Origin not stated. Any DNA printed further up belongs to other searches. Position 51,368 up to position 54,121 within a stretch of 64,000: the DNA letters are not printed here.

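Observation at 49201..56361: Higher-GC island of secreted polysaccharide-lyase genes inserted against the 3' end of tRNA-Val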

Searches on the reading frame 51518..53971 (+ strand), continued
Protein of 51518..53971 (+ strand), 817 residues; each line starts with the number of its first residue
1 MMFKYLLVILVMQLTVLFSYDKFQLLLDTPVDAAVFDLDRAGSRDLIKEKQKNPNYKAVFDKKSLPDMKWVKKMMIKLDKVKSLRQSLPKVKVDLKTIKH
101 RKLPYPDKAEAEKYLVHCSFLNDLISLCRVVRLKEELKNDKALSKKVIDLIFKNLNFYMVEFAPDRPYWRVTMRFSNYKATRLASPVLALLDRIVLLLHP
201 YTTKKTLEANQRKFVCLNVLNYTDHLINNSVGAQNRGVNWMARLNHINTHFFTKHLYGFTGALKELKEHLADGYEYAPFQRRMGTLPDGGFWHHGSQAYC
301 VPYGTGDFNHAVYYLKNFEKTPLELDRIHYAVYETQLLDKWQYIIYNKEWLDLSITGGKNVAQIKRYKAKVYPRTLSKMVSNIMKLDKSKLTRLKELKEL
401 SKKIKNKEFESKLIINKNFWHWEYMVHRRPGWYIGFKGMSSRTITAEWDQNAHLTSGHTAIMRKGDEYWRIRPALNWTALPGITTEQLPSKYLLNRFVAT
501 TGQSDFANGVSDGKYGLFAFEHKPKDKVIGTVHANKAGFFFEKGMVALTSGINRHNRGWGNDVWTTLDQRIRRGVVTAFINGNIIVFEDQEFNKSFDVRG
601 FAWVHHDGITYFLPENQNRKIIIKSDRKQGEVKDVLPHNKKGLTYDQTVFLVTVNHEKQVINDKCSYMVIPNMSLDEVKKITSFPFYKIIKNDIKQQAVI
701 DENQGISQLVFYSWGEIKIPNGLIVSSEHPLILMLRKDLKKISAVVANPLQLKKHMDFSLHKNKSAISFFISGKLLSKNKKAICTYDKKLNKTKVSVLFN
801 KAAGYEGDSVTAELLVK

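Call 60: search_solved_structures(query=A4, max_evalue=0.001, show_alignments=1)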
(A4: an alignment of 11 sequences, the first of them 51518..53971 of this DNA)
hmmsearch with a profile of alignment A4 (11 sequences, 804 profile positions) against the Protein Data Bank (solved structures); distinct sequences matched with E-value up to 0.001: 13.
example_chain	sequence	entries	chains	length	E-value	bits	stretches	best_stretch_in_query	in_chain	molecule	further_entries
1cb8_A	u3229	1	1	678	6.3e-45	156.7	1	406-748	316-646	PROTEIN (CHONDROITINASE AC)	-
1hm2_A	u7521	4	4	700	6.8e-45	156.6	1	406-748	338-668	CHONDROITINASE AC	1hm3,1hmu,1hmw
7r2x_A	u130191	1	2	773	2.3e-18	68.9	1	392-575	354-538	Mannuronic acid specific lyase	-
6f2p_A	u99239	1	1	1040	1.1e-13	53.4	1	356-749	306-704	Paenibacillus xanthan lyase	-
2e22_A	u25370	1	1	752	4.8e-13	51.3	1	489-745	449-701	Xanthan lyase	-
1x1h_A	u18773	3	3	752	4.8e-13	51.3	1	489-745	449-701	xanthan lyase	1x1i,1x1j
1j0m_A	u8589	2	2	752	4.9e-13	51.3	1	489-745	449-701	XANTHAN LYASE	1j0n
2e24_A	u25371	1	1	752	5.2e-13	51.2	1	489-745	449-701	Xanthan lyase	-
2q1f_A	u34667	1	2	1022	9.4e-11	43.7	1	644-741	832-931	Chondroitinase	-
1rw9_A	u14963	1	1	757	2.6e-09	38.9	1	418-744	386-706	chondroitin AC lyase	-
1rwa_A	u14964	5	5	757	2.7e-09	38.9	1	418-744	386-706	chondroitin AC lyase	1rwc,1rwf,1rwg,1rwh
2wco_A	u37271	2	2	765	7.2e-09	37.5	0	418-574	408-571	PUTATIVE SECRETED LYASE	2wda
2x03_A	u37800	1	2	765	1.1e-08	36.8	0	418-574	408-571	PUTATIVE SECRETED LYASE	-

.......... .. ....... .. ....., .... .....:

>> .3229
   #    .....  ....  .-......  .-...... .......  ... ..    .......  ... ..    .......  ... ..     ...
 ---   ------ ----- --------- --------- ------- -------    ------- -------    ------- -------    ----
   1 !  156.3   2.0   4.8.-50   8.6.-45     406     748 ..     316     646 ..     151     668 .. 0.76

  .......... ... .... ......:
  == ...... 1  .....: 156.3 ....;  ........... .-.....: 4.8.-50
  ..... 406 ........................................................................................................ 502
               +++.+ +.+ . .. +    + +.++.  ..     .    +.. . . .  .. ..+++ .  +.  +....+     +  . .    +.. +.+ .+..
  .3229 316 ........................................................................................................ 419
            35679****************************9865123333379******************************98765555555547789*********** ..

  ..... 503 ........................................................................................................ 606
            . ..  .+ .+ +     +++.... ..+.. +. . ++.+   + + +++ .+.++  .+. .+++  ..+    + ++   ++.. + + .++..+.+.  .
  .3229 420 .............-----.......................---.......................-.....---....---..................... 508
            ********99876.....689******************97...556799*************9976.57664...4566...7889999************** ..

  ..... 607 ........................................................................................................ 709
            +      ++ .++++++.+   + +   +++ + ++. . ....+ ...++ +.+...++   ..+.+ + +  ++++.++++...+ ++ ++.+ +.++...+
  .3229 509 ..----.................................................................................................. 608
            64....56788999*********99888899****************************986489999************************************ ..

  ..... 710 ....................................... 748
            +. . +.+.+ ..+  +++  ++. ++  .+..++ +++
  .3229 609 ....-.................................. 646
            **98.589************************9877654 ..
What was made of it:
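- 51518..53971 (+): PL8-family polysaccharide lyase (817 aa; a database entry starts at the second Met, giving 816 aa). Candidate catalytic residues are His294 (52397-52399), Tyr303 (52424-52426) and Glu447 (52856-52858). Profile search: 1CB8 6e-45, mannuronate-specific PL8 2e-18, xanthan lyases 1e-13 (call 60).
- The second-best PDB relative of the PL8 profile is a mannuronate-specific lyase (call 60).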
